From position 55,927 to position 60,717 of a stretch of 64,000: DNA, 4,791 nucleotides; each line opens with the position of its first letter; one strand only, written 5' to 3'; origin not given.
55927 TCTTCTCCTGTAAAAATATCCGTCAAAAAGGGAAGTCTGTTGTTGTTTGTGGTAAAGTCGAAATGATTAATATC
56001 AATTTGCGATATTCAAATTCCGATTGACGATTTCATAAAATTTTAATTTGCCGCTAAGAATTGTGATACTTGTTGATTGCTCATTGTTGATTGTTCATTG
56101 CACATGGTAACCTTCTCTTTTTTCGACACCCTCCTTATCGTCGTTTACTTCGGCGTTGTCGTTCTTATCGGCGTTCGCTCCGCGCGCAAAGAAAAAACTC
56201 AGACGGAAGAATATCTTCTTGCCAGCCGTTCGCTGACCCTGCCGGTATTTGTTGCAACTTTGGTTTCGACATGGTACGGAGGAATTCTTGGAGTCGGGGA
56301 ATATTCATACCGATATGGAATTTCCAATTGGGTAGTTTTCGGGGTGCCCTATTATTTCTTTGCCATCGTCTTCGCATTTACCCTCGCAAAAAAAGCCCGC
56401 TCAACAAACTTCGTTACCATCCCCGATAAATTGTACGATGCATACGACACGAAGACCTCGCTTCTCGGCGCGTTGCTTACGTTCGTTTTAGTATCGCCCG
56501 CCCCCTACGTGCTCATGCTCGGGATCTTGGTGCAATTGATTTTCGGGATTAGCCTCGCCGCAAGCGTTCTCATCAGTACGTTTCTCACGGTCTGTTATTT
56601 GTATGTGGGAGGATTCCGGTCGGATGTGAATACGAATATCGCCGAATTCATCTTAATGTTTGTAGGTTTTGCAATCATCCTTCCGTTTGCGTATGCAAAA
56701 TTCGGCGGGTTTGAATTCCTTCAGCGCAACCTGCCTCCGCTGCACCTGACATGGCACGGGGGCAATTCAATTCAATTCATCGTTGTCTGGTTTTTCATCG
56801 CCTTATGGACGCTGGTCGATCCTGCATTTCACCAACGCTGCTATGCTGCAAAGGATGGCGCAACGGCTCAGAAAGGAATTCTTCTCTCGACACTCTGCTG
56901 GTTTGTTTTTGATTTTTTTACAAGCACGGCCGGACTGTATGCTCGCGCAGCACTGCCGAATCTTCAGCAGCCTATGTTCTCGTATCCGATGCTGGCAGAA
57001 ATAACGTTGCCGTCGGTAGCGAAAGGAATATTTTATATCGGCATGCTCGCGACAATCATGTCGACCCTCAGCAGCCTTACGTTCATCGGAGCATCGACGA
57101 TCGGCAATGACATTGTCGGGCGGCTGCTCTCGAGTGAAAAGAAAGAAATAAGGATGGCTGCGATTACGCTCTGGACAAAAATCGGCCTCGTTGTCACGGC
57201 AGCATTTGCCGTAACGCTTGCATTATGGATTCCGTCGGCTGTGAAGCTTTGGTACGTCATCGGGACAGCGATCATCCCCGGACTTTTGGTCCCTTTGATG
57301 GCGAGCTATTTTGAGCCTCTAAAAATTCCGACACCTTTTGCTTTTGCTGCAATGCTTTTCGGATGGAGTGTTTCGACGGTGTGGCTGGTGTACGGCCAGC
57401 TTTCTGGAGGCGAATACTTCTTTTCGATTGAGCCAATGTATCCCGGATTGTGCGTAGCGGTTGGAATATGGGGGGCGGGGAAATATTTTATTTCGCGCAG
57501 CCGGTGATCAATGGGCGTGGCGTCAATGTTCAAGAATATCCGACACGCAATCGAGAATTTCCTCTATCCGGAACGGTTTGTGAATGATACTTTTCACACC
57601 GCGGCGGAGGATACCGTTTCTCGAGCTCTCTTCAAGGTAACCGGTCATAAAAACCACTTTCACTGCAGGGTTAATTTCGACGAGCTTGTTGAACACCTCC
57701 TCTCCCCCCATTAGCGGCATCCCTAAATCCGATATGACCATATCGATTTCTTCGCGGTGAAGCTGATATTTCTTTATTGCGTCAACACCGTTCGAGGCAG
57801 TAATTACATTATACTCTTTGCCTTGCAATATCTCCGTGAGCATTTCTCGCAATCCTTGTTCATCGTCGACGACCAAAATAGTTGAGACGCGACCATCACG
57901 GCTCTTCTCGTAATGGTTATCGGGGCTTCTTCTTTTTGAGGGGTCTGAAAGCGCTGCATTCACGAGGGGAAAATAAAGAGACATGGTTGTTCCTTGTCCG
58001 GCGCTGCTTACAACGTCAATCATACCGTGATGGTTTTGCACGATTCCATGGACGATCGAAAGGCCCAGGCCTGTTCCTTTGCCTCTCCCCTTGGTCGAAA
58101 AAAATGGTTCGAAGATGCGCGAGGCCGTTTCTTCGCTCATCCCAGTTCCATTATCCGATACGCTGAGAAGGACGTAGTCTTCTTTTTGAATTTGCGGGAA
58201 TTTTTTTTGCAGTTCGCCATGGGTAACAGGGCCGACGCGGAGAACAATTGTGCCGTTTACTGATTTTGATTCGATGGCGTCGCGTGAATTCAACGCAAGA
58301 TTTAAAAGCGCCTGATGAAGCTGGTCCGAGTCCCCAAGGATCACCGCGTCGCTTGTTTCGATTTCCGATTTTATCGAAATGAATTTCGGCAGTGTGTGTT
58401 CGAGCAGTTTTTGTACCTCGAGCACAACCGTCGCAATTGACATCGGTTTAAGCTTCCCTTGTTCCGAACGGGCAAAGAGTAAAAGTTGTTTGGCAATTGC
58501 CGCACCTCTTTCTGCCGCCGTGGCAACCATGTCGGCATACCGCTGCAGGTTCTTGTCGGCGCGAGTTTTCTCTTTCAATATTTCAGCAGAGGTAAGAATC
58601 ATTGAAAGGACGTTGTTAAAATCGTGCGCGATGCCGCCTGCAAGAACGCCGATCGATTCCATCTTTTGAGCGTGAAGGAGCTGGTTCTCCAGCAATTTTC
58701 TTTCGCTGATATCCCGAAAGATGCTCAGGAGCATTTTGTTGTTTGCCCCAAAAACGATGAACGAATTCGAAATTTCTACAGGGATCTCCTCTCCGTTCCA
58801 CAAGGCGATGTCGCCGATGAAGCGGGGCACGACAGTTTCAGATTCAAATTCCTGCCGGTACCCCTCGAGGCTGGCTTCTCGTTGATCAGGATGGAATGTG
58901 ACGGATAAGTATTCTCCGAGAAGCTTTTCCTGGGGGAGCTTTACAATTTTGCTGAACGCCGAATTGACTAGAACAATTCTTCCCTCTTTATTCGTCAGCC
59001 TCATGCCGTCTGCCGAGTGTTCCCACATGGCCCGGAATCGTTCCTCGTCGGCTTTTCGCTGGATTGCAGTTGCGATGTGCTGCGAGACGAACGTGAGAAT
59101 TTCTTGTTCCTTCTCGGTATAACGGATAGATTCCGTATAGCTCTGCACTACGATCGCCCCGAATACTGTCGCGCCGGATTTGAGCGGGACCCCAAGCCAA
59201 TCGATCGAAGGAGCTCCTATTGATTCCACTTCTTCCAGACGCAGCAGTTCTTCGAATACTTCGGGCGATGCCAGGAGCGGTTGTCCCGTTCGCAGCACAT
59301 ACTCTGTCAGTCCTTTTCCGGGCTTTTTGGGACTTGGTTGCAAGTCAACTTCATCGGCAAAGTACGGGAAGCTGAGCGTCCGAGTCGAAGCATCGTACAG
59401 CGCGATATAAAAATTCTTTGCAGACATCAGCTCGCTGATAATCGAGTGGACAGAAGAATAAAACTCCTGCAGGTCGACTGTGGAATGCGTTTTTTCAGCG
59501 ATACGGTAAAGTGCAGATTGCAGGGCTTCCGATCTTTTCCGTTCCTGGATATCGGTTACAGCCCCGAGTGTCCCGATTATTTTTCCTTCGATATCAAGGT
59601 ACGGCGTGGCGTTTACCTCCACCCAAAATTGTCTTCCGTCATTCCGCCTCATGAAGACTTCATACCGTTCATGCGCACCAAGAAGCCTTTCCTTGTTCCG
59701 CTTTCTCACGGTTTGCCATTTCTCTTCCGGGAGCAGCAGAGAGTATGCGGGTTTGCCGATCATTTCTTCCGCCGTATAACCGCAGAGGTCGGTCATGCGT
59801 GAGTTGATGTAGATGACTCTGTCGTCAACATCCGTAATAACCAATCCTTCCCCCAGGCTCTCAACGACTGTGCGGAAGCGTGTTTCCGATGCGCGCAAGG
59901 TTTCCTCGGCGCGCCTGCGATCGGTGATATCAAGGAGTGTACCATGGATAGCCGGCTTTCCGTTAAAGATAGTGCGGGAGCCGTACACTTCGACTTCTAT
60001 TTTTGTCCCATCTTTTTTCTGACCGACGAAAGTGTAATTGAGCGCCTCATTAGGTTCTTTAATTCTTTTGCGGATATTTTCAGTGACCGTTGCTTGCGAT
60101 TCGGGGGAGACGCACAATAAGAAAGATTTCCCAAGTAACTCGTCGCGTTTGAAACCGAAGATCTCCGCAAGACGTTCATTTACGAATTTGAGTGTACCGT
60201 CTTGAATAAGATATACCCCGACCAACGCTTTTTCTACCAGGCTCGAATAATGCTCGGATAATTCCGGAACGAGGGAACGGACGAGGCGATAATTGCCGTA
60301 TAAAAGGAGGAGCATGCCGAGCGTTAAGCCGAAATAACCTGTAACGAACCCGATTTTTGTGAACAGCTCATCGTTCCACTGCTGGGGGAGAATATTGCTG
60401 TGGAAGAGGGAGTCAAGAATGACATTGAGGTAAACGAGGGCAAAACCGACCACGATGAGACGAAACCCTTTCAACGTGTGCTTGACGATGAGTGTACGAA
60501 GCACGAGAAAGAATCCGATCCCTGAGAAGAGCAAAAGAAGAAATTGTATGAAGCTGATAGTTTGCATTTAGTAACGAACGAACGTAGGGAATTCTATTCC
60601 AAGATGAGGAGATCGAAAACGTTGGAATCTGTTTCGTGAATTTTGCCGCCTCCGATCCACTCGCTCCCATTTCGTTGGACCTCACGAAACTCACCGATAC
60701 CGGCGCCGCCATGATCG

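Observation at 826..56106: Phased heptanucleotide (7-nt period) tracts fill intergenic spacers at nine or more loci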

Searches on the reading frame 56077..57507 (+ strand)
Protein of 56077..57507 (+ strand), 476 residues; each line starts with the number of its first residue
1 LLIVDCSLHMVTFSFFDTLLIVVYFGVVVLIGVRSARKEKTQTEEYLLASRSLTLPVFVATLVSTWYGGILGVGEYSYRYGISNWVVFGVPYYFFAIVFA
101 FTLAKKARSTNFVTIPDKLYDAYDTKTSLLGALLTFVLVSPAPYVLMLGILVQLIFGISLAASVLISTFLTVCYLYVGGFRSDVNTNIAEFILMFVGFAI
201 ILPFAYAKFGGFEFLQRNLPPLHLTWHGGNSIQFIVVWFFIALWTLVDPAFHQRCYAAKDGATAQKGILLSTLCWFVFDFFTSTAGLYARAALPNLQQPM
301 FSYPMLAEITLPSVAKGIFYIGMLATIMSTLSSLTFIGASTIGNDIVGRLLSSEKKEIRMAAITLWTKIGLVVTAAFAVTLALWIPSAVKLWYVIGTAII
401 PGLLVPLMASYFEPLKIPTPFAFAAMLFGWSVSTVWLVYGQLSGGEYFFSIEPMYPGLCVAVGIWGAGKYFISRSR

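Call 10: search_protein_families(library=pfam, proteins=[window:56077-57507:+])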
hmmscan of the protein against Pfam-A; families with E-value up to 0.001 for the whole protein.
window:56077-57507:+ (476 aa): 1 family
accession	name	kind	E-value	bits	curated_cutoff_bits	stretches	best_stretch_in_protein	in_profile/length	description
PF00474.23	SSF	-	1.8e-30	106.6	22.8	1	46-388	1-364/406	Sodium:solute symporter family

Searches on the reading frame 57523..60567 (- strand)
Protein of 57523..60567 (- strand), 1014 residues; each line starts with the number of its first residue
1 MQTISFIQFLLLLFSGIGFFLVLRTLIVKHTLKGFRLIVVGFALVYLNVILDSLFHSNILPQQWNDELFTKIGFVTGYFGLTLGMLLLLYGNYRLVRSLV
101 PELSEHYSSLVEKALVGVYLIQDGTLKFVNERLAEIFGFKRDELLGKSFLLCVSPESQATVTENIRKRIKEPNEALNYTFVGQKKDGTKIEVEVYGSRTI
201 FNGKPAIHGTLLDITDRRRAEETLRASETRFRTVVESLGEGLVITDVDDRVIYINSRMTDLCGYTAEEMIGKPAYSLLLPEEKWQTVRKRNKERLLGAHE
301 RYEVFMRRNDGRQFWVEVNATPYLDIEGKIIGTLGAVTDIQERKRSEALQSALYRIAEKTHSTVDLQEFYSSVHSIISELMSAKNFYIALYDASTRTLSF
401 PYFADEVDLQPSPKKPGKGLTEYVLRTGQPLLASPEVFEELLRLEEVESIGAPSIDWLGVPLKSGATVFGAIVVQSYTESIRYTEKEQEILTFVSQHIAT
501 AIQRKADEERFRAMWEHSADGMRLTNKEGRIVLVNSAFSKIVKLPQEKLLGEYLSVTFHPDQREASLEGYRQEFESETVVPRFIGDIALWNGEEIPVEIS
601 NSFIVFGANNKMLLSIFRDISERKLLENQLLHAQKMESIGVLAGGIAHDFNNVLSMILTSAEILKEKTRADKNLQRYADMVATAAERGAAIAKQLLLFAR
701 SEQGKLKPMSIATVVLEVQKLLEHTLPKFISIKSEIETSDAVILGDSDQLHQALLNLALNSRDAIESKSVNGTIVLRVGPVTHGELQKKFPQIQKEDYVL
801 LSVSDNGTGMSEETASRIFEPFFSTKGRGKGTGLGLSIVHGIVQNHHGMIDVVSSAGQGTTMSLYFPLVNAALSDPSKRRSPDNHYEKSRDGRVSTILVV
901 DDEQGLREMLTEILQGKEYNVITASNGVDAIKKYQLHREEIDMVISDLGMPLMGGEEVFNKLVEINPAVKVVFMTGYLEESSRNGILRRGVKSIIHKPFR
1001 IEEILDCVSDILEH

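Call 10: search_protein_families(library=pfam, proteins=[window:57523-60567:-])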
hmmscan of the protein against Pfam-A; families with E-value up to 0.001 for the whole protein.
window:57523-60567:- (1014 aa): 13 families
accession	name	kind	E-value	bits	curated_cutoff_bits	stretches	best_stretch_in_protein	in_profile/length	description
PF00989.32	PAS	-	4.9e-43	146.2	22.6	3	230-340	2-113/113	PAS fold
PF13426.13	PAS_9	-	1.9e-39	134.5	27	3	240-342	2-103/103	PAS domain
PF08448.16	PAS_4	-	1.4e-27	96.5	23.1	2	235-345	1-110/110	PAS fold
PF02518.31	HATPase_c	-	1.1e-22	81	26.4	1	745-868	1-109/111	Histidine kinase-, DNA gyrase B-, and HSP90-like ATPase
PF00072.30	Response_reg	-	5.7e-22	78.4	30.2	1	897-1007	1-109/111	Response regulator receiver domain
PF13188.13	PAS_8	-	3.3e-21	74.8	21.8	3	230-275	2-44/65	PAS domain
PF08447.18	PAS_3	-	1.8e-18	67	25.6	2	251-336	1-88/89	PAS fold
PF13185.12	GAF_2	-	1.9e-13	51.2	28.6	1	364-503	2-136/136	GAF domain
PF01590.32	GAF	-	1.4e-10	42.3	22.4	1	365-502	1-133/133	GAF domain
PF12860.13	PAS_7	-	5e-09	36.8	27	0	236-347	2-114/115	PAS fold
PF00512.31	HisKA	-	1.3e-07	32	26.9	1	642-704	5-66/66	His Kinase A (phospho-acceptor) domain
PF13492.12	GAF_3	-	3.7e-05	24.6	27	1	366-504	2-129/129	GAF domain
PF24820.1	Diguanyl_cycl_sensor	-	4.5e-05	23.8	28.1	0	517-605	4-97/109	Diguanylate cyclase-like sensor domain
